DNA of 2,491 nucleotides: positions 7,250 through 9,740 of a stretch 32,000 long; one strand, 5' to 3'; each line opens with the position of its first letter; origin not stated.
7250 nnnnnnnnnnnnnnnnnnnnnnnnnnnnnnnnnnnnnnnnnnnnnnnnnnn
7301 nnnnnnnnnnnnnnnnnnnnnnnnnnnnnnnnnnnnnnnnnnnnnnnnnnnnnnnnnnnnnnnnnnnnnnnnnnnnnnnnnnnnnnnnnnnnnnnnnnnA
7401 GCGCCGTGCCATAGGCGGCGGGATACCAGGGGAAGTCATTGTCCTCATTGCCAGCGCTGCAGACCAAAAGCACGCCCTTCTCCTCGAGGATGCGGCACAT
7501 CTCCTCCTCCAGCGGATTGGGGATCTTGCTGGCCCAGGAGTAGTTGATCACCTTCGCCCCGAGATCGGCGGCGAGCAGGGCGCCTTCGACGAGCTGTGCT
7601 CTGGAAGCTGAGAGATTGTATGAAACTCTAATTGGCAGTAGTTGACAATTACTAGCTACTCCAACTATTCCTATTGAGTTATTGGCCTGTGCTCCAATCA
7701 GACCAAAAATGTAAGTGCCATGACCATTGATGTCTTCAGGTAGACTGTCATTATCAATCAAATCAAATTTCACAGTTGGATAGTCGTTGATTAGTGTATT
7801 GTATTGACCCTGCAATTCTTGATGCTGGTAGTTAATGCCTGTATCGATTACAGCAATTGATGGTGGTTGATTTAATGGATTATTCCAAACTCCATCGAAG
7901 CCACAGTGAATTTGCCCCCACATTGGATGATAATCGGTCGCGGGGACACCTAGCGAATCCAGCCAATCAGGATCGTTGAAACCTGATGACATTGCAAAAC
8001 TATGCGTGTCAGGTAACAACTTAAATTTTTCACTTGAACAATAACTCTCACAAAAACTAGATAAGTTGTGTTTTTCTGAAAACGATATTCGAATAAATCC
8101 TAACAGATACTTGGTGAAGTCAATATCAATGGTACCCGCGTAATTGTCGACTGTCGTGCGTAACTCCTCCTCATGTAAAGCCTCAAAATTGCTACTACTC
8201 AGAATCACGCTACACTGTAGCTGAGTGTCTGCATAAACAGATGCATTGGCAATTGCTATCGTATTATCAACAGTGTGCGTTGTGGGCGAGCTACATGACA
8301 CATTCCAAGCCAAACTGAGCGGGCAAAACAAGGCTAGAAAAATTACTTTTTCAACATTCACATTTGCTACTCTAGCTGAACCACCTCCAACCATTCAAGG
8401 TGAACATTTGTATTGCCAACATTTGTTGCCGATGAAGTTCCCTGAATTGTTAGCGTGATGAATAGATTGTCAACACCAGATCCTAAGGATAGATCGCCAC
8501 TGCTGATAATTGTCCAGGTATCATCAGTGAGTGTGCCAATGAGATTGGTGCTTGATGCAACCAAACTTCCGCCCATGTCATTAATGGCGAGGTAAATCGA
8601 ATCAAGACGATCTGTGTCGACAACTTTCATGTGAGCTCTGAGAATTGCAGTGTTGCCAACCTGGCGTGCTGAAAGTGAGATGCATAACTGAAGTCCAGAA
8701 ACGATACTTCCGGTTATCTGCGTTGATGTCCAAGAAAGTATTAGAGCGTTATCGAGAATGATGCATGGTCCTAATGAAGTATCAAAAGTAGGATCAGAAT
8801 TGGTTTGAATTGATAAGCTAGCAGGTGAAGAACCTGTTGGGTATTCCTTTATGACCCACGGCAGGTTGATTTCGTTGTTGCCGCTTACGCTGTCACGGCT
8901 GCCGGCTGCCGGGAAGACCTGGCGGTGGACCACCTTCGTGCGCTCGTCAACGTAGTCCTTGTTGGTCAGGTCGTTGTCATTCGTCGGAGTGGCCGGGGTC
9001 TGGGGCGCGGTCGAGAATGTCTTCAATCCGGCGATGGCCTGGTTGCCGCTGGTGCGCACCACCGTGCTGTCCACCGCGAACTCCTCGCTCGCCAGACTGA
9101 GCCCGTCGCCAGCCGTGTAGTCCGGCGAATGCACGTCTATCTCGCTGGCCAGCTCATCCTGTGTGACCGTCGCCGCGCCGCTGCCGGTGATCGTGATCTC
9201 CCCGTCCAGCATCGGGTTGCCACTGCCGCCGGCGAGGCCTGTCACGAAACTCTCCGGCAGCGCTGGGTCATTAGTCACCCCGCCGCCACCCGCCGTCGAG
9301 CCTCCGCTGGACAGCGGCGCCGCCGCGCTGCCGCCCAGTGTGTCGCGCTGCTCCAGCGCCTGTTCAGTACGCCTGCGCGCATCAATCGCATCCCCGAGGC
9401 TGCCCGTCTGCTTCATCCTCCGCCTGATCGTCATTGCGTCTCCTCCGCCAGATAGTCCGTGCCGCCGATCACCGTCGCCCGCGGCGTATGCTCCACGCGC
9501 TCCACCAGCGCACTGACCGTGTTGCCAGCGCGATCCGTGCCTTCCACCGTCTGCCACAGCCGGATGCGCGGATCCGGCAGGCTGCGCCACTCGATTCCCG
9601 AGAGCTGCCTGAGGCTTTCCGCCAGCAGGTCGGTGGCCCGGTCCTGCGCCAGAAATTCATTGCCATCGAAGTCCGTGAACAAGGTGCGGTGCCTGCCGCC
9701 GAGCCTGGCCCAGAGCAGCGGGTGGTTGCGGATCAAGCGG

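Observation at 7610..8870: A ~1.26-kb AT-rich mosaic patch bridges the tail-fibre 3' end and the S8 protease 5' end while keeping both ORFs open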

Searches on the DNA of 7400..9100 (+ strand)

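Call 9: search_dna_similar(query=window:7400-9100:+, collection=phages, mode=distant)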
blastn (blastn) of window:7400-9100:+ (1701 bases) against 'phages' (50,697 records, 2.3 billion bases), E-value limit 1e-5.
No match.
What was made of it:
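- Tried and rejected: DNA search of the patch against 50,697 phage records: no match (call 9).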

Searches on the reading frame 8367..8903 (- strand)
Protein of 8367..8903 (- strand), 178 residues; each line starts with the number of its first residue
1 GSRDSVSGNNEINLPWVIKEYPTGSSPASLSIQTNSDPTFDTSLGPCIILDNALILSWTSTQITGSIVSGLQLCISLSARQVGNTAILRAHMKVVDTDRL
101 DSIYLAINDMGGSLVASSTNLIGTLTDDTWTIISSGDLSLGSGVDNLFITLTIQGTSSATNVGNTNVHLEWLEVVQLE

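Call 62: search_protein_representatives(alignment_id=A3)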
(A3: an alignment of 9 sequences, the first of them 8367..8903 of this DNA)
Query: 9 sequences, 183 profile positions. Proteins with E-value up to 0.001 (for the whole library): 107; up to 1e-10: 57; up to 1e-30: 9. The best 107 are listed.
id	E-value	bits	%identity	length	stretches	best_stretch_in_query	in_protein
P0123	6.1e-73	260.8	-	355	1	1-183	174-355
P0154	1.1e-71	256.7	-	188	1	1-183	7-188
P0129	1.8e-53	197.3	-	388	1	1-182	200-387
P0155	3.9e-37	144.1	-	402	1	13-182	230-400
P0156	2.5e-36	141.4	-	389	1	1-182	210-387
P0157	1.2e-34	135.9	-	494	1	1-183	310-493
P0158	1.0e-33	132.9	-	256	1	1-183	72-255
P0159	1.2e-32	129.4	-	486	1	13-182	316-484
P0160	1.1e-31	126.2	-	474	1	46-182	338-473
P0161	7.9e-26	107.2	-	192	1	11-177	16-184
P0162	1.3e-25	106.5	-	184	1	18-178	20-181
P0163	5.1e-25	104.6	-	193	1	1-180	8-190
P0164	1.1e-24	103.5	-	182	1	11-180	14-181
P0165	6.4e-24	101.0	-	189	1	5-178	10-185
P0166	7.4e-24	100.8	-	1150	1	9-181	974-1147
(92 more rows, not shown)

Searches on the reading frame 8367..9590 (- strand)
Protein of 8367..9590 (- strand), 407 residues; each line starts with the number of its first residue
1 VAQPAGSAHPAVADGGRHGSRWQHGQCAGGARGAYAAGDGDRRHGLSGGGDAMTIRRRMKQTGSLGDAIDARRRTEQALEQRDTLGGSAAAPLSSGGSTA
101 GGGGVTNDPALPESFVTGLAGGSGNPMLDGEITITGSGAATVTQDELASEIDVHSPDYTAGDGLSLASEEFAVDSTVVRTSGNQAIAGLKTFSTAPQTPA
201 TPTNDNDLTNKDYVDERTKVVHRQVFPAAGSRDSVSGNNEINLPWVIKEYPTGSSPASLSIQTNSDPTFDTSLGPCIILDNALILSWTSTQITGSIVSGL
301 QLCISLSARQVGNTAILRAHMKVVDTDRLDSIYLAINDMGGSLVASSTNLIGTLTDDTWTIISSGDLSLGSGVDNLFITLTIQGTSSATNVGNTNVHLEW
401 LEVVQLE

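Call 6: search_protein_families(library=pfam, proteins=[window:8367-9590:-], max_evalue=0.01)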
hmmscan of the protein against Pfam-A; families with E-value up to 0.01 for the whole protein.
window:8367-9590:- (407 aa): 1 family
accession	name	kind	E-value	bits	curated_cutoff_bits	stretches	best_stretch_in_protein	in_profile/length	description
PF18338.7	BppL_N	-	2.5e-09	36.8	25.8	1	173-196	1-24/25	Lower baseplate protein N-terminal domain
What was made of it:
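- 8367..9434 (-): Tail-fibre / receptor-binding protein gene (355 aa). The start ATG at 9434 overlaps the stop of the upstream 663-aa gene (ATGA) and follows a GGAGGAG ribosome-binding site. Pfam BppL_N at E = 2.5e-9 (call 6).
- Closest known: Modular receptor-binding proteins of lactococcal phages. Same: The BppL_N motif lies just before the junction (Pfam E = 2.5e-9, call 6).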

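Call 8: search_protein_families(library=phrogs, proteins=[window:8367-9434:-], max_evalue=0.001)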
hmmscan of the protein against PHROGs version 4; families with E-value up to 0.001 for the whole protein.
window:8367-9434:- (355 aa): 3 families
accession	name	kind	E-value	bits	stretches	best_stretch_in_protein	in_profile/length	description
phrog_26758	-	tail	2.1e-06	26.7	1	121-165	185-229/1308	tail fiber protein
phrog_16641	-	tail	2.8e-05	22.9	1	122-164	157-200/1296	tail fiber protein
phrog_38418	-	unknown function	5.3e-05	23.3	1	121-172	42-94/472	-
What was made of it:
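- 8367..9434 (-): PHROG tail-fibre families (call 8).
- On Phage receptor-binding tail fibre with modular head domain: BppL_N and PHROG tail-fibre hits (calls 6, 8).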

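Call 37: find_homologous_proteins(query=window:8367-9434:-)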
Query window:8367-9434:- (355 aa): 20 proteins with E <= 0.001 among 8000 candidates.
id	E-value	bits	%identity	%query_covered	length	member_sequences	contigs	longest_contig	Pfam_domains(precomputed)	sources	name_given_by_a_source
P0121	1.1e-139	483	66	100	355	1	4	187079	PF18338.8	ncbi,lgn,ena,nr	ncbi:hypothetical protein KDL29_07160 [bacterium]|nr:hypothetical protein [bacterium]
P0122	6.1e-128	445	60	99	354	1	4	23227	PF18338.8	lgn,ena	-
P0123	3.6e-124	432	59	100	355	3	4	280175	-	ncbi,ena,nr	ncbi:hypothetical protein KDL44_03470 [bacterium]|nr:hypothetical protein [bacterium]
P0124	5.2e-119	415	57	100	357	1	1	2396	-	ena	-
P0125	3.3e-113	396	57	99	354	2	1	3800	PF18338.8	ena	-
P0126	2.3e-112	394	54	100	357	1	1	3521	PF18338.8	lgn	-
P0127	4.3e-111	389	57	98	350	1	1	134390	PF18338.8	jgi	jgi:hypothetical protein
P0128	6.4e-26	110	52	16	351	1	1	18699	PF18338.8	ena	-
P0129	3.7e-13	68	29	98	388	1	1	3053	PF18338.8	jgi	jgi:Lower baseplate protein N-terminal domain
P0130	2.5e-8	52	59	16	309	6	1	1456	PF18338.8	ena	-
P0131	4.3e-8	51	37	40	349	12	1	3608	PF18338.8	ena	-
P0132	4.5e-8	51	59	16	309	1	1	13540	PF18338.8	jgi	jgi:hypothetical protein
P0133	1.7e-7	49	49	25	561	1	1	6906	PF18338.8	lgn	-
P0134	3.3e-7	48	54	18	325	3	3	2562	PF18338.8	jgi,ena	-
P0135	5.7e-7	47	49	25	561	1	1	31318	PF18338.8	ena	-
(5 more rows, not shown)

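Call 39: find_encoding_contigs(protein=P0125, flank=10000, max_places=2)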
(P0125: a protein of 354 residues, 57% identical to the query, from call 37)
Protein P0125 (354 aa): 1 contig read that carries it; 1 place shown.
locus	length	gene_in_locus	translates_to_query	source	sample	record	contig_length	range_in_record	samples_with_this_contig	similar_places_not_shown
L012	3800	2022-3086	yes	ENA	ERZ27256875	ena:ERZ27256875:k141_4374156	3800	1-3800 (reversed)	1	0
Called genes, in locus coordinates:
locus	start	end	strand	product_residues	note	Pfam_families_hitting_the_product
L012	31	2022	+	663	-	-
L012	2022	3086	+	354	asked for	PF18338:BppL_N (weak)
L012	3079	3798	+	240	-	?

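Call 40: find_encoding_contigs(protein=P0126, flank=10000, max_places=2)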
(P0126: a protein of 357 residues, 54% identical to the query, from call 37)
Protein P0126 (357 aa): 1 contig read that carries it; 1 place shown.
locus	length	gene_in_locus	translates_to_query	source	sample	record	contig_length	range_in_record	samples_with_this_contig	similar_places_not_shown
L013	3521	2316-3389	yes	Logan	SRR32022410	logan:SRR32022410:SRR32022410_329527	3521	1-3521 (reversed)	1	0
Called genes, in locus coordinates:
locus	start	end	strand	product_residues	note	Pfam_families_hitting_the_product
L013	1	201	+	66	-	?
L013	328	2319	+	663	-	-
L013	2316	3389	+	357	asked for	PF18338:BppL_N (weak)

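Call 41: find_encoding_contigs(protein=P0129, flank=10000, max_places=2)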
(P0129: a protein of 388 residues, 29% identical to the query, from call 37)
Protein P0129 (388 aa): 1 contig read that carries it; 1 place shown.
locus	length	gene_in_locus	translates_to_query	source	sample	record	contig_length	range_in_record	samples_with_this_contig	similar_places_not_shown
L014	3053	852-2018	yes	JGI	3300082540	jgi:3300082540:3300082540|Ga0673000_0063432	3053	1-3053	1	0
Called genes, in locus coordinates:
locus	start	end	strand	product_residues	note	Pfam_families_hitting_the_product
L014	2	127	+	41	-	?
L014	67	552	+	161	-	-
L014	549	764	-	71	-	PF05635:23S_rRNA_IVP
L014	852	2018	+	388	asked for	PF18338:BppL_N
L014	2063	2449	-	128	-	PF05635:23S_rRNA_IVP, PF22296:bAvd (weak)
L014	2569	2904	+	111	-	-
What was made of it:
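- A distant fibre homologue (L014) sits between two genes resembling Avd, an accessory protein of such retroelements (call 41).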

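Call 64: predict_structure(alignment_id=A4)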
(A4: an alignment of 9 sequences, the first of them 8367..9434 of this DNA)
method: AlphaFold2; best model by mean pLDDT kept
length: 355 residues; sequences in the alignment: 9
mean_pLDDT: 53.1   pTM: 0.43
mean pLDDT of the five models: 53.1, 48.4, 46.4, 45.5, 43.5
residues with pLDDT >= 90: 29; 70-90: 95; 50-70: 28; < 50: 203
segments of 3 or more residues with pLDDT < 50: 1-197, 215-218
pLDDT, mean of each block of 10 residues (from residue 1): 37 45 42 27 26 27 24 29 38 41 39 35 31 26 28 36 33 25 27 43 67 52 57 80 72 82 90 89 83 88 93 84 84 77 86 84
secondary structure, 60 per line:
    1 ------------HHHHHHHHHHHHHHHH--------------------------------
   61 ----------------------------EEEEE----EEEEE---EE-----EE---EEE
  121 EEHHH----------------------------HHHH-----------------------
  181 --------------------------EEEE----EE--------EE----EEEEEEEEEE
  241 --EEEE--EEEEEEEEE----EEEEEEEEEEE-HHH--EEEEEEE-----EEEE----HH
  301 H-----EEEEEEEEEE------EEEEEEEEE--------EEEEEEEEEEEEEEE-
elements in order: H13-28 E89-93 E98-102 E118-122 H154-157 E207-210 E231-240 E243-246 E249-257 E262-272 E279-285 E291-294 E307-316 E323-331 E340-354
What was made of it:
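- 8370..8855 (-): Variable fibre tip, 162 aa, GC3 0.36. Predicted beta-sandwich (jelly-roll, resembling a carbohydrate-binding module). This is the presumed receptor-binding head domain. Its length is identical in all full-length alleles. AlphaFold2 pLDDT 70-93 over residues about 200-355 (call 64).
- The tip folds with confidence in the AlphaFold2 model (call 64).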

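Call 66: fold_search(model_id=the predicted structure, library=pdb)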
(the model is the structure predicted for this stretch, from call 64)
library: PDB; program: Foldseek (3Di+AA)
matches with E <= 10: 1692; with E <= 0.001: 28
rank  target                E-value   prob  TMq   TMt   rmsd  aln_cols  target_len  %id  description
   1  8a28_A                6.2e-05  1.00  0.22  0.21  18.3       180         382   12  Structure of the astacin zymogen of LAST-MAM from Limulus polyphemus (released 2022-10-19)
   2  2c26                  8.1e-05  1.00  0.26  0.35   5.3       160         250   15  Structural basis for the promiscuous specificity of the carbohydrate- binding modules from the beta-sandwich super famil (released 2005-10-18)
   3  8ic1_A                9.6e-05  1.00  0.26  0.20   5.7       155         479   10  endo-alpha-D-arabinanase EndoMA1 D51N mutant from Microbacterium arabinogalactanolyticum in complex with arabinooligos (released 2023-08-16)
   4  6zps_AAA              9.6e-05  1.00  0.25  0.16   5.9       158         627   18  Structure of Unliganded MgGH51 a-L-Arabinofuranosidase Crystal Type 3 Collected at 2.75 A (released 2020-11-11)
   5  8hhv_A                1.1e-04  1.00  0.27  0.20   5.5       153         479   10  endo-alpha-D-arabinanase EndoMA1 from Microbacterium arabinogalactanolyticum (released 2023-08-16)
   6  2y6j                  1.1e-04  1.00  0.29  0.54   5.5       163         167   11  X-2 engineered mutated CBM4-2 Carbohydrate Binding Module from a Thermostable Rhodothermus marinus Xylanase (released 2012-03-07)
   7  2y64_A                1.4e-04  1.00  0.25  0.48  10.1       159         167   12  Xylopentaose binding mutated (X-2 L110F) CBM4-2 Carbohydrate Binding Module from a Thermostable Rhodothermus marinus X (released 2012-03-07)
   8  8iq9_B                2.2e-04  1.00  0.24  0.16   4.1       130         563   11  Crystal structure of trimeric K2-2 TSP in complex with tetrasaccharide and octasaccharide (released 2024-02-21)
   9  1k42_MODEL_1_A        3.2e-04  1.00  0.26  0.48  10.7       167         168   11  The Solution Structure of the CBM4-2 Carbohydrate Binding Module from a Thermostable Rhodothermus marinus Xyla (released 2002-05-29)
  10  3p6b_A                3.4e-04  1.00  0.27  0.46   7.2       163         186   15  The crystal structure of CelK CBM4 from Clostridium thermocellum (released 2011-08-24)
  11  3k4z_A                3.6e-04  1.00  0.26  0.32   6.7       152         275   16  Crystal Structure of the Cellulosomal CBM4 from Clostridium thermocellum Cellulase CbhA (released 2010-07-28)
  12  8iqe_A                3.6e-04  1.00  0.23  0.15   4.2       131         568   10  Crystal structure of tetrameric K2-2 TSP (released 2024-02-21)
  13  8jmq_A                3.8e-04  1.00  0.23  0.42   4.6       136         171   11  Crystal structure of hinokiresinol synthase (released 2023-12-20)
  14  7xyc_A                4.3e-04  1.00  0.23  0.16   8.3       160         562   15  CryoEM structure of Klebsiella phage Kp7 type II tail fiber gp52 in vitro (released 2023-06-07)
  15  1wky                  5.1e-04  1.00  0.25  0.20   6.3       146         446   15  Crystal structure of alkaline mannanase from Bacillus sp. strain JAMB-602: catalytic domain and its Carbohydrate Binding (released 2005-06-15)
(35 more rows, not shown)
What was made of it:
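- Closest known: Modular receptor-binding proteins of lactococcal phages. Same: A beta-sandwich head domain follows a conserved N-terminal part (calls 64, 66).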

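Call 78: find_related_loci(query=A4, collection=metagenome_contigs, flank=6000)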
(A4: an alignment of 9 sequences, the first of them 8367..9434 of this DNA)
Query A4 (355 aa) in metagenome_contigs; peptide patterns used: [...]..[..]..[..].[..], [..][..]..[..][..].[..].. (x = any residue, [..] = any of these).
580 stretches matched a pattern; 143 encode a relative of the query (tblastn E <= 1e-3); the best 80 are kept; 80 distinct loci.
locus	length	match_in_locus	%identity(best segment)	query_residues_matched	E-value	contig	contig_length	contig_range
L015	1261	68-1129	57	3-355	6e-122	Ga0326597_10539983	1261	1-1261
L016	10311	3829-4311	42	4-164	4e-26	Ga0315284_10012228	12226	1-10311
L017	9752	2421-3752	59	107-181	2e-15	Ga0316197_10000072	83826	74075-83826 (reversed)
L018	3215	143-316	59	85-141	1e-13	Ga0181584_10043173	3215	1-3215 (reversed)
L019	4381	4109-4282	59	85-141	2e-13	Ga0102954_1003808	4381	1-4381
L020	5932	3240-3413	59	85-141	2e-13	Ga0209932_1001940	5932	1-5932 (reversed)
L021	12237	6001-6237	50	52-141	4e-13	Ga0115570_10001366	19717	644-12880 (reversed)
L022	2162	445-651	54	78-142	3e-13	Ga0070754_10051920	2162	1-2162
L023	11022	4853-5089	49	52-141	7e-13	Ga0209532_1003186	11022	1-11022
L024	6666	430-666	49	52-141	7e-13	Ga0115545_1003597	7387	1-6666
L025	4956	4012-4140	65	106-148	6e-12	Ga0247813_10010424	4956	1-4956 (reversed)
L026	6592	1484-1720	47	52-141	1e-11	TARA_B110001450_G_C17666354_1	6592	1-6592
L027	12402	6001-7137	51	100-165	5e-11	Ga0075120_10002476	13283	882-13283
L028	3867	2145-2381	46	52-141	9e-11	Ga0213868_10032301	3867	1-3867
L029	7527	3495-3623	67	96-141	9e-11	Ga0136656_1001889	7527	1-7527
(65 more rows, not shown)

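Call 87: search_dna_similar(query=window:8367-9434:-, collection=phages, mode=protein, max_rows=15)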
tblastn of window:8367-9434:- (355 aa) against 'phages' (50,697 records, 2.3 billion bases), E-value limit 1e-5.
Records with a match: 1; places in all: 1; records where one place covers at least 80% of the query: 0.
Best place of each record, by identity: <60% 1.
By first word of the organism name: Streptomyces 1.
By host as written in the record: Streptomyces viridochromogenes DSM40736 1.
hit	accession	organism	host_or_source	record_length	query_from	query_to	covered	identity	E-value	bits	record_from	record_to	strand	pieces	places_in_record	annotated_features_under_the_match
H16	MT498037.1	Streptomyces phage Dryad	Streptomyces viridochromogenes DSM40736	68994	84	165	23%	41.7%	2e-6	56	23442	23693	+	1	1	33: hypothetical protein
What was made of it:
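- Tried and rejected: The fibre has only one weak phage hit (call 87).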

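Call 92: search_protein_families(library=ncbifam, proteins=[window:8367-9434:-], max_evalue=0.001)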
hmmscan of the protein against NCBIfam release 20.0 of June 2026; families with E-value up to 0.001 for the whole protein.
window:8367-9434:- (355 aa): 0 families

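Call 101: fold_search(model_id=the predicted structure, library=viral)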
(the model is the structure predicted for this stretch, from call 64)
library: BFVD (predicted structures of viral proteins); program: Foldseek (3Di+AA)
matches with E <= 10: 571; with E <= 0.001: 53
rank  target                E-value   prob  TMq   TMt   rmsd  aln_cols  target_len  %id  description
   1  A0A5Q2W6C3            5.3e-06  1.00  0.28  0.10  35.0       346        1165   10  (no name in the UniProt tables at hand)
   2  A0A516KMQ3            1.0e-05  1.00  0.25  0.18  11.1       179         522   15  Putative pectate lyase protein [Bacillus phage vB_BmeM-Goe8]
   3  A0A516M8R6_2          1.8e-05  1.00  0.27  0.09  26.0       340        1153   14  (no name in the UniProt tables at hand)
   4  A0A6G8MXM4            2.2e-05  0.97  0.17  0.12  25.9       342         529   14  Collagen-like triple helix repeat-containing protein [Cedratvirus kamchatka]
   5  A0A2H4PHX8            2.8e-05  1.00  0.28  0.20   5.3       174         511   14  (no name in the UniProt tables at hand)
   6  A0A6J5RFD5            3.5e-05  1.00  0.24  0.17  11.0       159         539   11  Baseplate protein J-like [uncultured Caudovirales phage]
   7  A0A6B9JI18            4.3e-05  1.00  0.27  0.13  10.5       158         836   13  Tail fiber protein [Vibrio phage vB_VchM_Kuja]
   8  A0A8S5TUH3            4.6e-05  1.00  0.23  0.30   7.2       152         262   15  Uncharacterized protein [Siphoviridae sp. ctWT735]
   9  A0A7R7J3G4            4.8e-05  1.00  0.23  0.24  10.3       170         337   12  (no name in the UniProt tables at hand)
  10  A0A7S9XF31            5.4e-05  1.00  0.23  0.18  10.8       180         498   16  Baseplate protein [Enterococcus phage EFGrNG]
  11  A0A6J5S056            8.4e-05  1.00  0.26  0.10   8.7       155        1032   13  Peptidase S74 domain-containing protein [uncultured Caudovirales phage]
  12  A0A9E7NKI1            1.0e-04  1.00  0.27  0.19   6.4       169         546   12  (no name in the UniProt tables at hand)
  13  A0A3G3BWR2            1.3e-04  1.00  0.26  0.10   5.2       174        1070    9  (no name in the UniProt tables at hand)
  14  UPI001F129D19         1.5e-04  1.00  0.26  0.15   8.6       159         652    9  (no name look-up for this kind of identifier)
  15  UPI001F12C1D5         1.5e-04  1.00  0.25  0.14  10.1       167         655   18  (no name look-up for this kind of identifier)
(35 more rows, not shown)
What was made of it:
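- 8370..8855 (-): Foldseek hits to CBM4/CBM36/MAM domains and to C-terminal domains of phage tailspikes and fibres (calls 66, 101).
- On Phage receptor-binding tail fibre with modular head domain: The tip model has pLDDT 70-93 and matches carbohydrate-binding modules and phage fibre/tailspike end domains (calls 64, 66, 101).
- The tip fold is a CBM-like sandwich of the kind found at the ends of phage fibres (calls 64, 66, 101).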
